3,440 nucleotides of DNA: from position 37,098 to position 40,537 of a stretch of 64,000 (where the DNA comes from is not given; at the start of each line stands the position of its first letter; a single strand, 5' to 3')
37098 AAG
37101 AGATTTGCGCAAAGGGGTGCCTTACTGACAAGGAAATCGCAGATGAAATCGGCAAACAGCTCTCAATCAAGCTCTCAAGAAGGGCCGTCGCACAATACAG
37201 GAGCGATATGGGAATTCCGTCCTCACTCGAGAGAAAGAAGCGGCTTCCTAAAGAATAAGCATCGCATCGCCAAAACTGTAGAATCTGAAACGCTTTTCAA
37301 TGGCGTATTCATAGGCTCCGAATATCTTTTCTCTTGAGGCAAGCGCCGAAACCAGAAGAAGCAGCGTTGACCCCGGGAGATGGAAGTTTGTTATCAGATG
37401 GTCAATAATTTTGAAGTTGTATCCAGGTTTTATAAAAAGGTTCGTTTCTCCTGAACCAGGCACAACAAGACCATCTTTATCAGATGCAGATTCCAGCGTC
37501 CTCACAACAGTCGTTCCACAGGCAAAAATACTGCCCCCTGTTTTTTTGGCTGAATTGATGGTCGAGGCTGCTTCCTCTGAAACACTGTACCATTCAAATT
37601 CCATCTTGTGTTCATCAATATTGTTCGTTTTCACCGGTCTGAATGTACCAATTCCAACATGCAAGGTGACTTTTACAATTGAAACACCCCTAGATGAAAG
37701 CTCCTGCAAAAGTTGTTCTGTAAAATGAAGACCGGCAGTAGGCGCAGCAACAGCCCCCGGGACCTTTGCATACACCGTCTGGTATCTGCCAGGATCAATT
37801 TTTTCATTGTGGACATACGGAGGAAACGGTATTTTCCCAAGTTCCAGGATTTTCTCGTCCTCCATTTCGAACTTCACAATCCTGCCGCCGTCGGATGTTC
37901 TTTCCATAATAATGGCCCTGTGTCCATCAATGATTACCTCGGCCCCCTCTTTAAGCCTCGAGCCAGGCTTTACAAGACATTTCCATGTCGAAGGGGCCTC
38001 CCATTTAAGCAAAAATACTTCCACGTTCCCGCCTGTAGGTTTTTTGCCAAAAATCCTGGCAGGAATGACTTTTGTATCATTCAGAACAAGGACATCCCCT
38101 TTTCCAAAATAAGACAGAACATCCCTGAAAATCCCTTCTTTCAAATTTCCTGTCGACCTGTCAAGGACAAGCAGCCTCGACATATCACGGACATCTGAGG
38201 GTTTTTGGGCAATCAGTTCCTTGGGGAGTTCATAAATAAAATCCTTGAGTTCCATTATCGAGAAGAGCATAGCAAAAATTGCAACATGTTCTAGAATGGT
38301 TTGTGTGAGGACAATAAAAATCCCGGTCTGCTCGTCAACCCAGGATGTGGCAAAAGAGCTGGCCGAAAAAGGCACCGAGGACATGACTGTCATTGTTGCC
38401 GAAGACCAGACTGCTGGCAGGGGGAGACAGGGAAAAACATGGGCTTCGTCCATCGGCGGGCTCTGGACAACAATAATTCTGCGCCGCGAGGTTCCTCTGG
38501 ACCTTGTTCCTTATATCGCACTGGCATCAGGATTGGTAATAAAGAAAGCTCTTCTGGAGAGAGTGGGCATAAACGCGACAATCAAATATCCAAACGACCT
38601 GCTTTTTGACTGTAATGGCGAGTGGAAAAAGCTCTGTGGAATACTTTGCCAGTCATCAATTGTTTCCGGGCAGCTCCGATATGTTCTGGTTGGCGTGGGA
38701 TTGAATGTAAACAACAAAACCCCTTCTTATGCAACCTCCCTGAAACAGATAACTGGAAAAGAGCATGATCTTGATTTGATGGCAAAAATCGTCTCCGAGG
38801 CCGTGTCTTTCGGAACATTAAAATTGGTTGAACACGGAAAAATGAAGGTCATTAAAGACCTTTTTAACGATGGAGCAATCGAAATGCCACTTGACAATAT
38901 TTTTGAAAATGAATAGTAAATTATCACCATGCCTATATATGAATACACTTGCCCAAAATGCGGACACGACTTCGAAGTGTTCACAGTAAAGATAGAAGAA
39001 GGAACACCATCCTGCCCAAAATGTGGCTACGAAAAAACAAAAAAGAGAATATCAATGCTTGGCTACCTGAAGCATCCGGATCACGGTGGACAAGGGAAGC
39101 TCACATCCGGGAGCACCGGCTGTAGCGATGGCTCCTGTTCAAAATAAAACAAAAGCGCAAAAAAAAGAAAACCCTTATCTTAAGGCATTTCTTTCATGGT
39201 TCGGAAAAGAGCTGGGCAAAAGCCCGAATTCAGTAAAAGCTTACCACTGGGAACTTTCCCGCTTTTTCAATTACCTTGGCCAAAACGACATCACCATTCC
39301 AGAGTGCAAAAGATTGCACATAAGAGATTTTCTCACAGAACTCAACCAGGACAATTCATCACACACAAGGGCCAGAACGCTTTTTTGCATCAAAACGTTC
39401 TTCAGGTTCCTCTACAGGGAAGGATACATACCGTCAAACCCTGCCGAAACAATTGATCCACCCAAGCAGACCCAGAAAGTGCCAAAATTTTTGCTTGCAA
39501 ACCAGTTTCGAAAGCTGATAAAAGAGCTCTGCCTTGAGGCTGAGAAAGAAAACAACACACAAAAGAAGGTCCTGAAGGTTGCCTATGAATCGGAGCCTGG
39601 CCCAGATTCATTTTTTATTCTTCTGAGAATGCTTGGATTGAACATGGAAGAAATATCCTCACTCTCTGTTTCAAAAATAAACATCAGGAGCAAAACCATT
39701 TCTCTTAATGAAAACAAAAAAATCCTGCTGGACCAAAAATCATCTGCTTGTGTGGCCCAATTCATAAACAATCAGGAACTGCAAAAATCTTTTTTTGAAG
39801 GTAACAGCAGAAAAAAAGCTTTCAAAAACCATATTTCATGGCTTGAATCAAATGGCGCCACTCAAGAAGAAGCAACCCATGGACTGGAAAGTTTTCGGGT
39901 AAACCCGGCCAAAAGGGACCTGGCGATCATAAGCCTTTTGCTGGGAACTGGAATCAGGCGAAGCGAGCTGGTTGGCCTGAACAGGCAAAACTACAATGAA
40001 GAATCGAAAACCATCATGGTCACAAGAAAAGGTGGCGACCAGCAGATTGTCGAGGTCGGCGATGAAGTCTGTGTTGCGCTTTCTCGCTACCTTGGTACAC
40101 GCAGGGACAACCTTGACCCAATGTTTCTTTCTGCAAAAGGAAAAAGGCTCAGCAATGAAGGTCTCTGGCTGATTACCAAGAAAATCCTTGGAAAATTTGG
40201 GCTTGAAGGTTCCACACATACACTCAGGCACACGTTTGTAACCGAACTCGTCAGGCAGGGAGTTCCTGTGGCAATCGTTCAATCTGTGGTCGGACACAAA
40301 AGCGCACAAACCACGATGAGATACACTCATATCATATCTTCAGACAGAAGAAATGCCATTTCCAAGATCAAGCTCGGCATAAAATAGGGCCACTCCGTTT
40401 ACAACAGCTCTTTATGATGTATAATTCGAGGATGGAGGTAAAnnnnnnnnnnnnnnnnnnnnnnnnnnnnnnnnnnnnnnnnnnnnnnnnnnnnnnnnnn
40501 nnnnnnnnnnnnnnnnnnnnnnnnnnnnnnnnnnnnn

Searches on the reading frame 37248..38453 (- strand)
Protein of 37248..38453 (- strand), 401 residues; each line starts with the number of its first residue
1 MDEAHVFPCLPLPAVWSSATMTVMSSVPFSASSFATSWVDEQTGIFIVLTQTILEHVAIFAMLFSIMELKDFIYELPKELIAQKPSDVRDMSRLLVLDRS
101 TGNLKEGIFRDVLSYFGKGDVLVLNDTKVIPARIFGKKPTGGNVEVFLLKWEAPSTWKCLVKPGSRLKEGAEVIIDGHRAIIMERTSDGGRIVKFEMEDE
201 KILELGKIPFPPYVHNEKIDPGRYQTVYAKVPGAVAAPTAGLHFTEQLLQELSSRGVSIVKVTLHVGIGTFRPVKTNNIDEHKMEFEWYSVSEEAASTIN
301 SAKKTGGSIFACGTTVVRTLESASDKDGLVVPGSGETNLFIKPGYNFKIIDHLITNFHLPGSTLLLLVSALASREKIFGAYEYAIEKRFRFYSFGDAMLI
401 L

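Call 30: search_protein_families(library=pfam, proteins=[window:37248-38453:-], max_evalue=0.001)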
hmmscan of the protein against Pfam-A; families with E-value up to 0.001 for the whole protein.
window:37248-38453:- (401 aa): 1 family
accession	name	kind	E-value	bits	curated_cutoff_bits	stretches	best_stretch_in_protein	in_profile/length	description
PF02547.20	Queuosine_synth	-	7.3e-130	433.2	25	1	69-400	1-322/322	Queuosine biosynthesis protein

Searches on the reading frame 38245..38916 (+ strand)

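Call 30: search_protein_families(library=pfam, proteins=[window:38245-38916:+], max_evalue=0.001)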
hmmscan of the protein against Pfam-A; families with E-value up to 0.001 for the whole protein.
window:38245-38916:+ (223 aa): 1 family
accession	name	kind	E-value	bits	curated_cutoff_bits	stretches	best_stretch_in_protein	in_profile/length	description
PF03099.24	BPL_LplA_LipB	-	1.2e-17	64.5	21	1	27-154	3-133/133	Biotin/lipoate A/B protein ligase family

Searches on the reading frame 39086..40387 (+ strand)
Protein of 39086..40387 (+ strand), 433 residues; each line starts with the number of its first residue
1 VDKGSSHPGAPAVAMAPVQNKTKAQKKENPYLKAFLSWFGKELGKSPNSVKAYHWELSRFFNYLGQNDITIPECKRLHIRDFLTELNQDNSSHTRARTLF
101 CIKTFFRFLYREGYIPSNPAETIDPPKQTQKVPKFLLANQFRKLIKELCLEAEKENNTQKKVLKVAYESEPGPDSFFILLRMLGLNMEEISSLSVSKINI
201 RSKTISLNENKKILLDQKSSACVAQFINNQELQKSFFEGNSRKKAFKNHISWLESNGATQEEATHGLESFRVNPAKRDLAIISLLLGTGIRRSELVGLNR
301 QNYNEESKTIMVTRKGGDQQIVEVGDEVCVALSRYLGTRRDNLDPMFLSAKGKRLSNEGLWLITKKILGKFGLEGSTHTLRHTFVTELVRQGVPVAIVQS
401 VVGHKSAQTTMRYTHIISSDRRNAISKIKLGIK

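Call 7: search_protein_families(library=pfam, proteins=[window:39086-40387:+], max_evalue=0.01)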
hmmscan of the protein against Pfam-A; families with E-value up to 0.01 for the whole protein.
window:39086-40387:+ (433 aa): 4 families
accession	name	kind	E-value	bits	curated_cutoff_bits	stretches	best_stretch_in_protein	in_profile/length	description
PF00589.27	Phage_integrase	-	2e-32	112.8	27.1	1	275-416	21-168/172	Phage integrase family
PF02899.23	Phage_int_SAM_1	-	6.1e-12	46.1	22.3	1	34-113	3-83/83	Phage integrase, N-terminal SAM-like domain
PF13495.12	Phage_int_SAM_4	-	0.001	19.8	27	1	44-110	13-75/85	Phage integrase, N-terminal SAM-like domain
PF13102.12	Phage_int_SAM_5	-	0.0011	19.8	22.3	1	45-120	17-95/98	Phage integrase SAM-like domain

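Call 41: search_protein_families(library=ncbifam, proteins=[window:39086-40387:+], max_evalue=0.001)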
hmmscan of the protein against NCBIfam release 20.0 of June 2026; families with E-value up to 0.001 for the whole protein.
window:39086-40387:+ (433 aa): 13 families
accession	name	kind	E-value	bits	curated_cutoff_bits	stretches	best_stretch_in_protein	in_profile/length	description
TIGR02225.1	recomb_XerD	equivalog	1.8e-55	188.3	329.6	2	275-420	123-278/290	site-specific tyrosine recombinase XerD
NF040815.2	recomb_XerA_Arch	equivalog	1.1e-53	182.5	220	2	267-423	106-261/263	site-specific tyrosine recombinase/integron integrase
NF001399.0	PRK00283.1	subfamily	6.5e-51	173.3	279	2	275-423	133-290/300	tyrosine recombinase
TIGR02224.1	recomb_XerC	equivalog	7e-51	173.3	335.15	2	275-418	127-279/295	tyrosine recombinase XerC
NF003462.0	PRK05084.1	equivalog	6.3e-35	120.6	267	1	228-428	153-356/360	tyrosine recombinase XerS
NF002331.0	PRK01287.1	subfamily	6.2e-29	101.1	371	2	276-416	162-312/365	site-specific tyrosine recombinase XerC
TIGR02249.1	integrase_gron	subfamily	1.6e-15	57.3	265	1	376-426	260-310/315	integron integrase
NF002685.0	PRK02436.1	equivalog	3.2e-11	43.5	178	1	139-272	78-216/245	site-specific tyrosine recombinase XerD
NF007371.0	PRK09871.1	subfamily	3.1e-09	36.6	222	1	275-415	25-173/198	tyrosine-type DNA invertase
NF011946.0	PRK15417.1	equivalog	6.9e-09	35.3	435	1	376-420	275-319/337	integron integrase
NF007370.0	PRK09870.1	subfamily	1.3e-08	34.7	221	1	275-415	31-178/200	tyrosine-type DNA invertase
NF040693.1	recomb_GmtY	equivalog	2.4e-06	27.1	340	0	376-419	392-435/441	gamma-mobile-trio recombinase GmtY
NF047926.1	integrase_GmtZ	equivalog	4e-05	21.8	600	1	368-427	421-481/784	gamma-mobile-trio integrase GmtZ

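Call 79: search_protein_families(library=padloc, proteins=[window:39086-40387:+], max_evalue=0.001)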
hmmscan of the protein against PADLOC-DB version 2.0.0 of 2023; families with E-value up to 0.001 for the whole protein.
window:39086-40387:+ (433 aa): 0 families
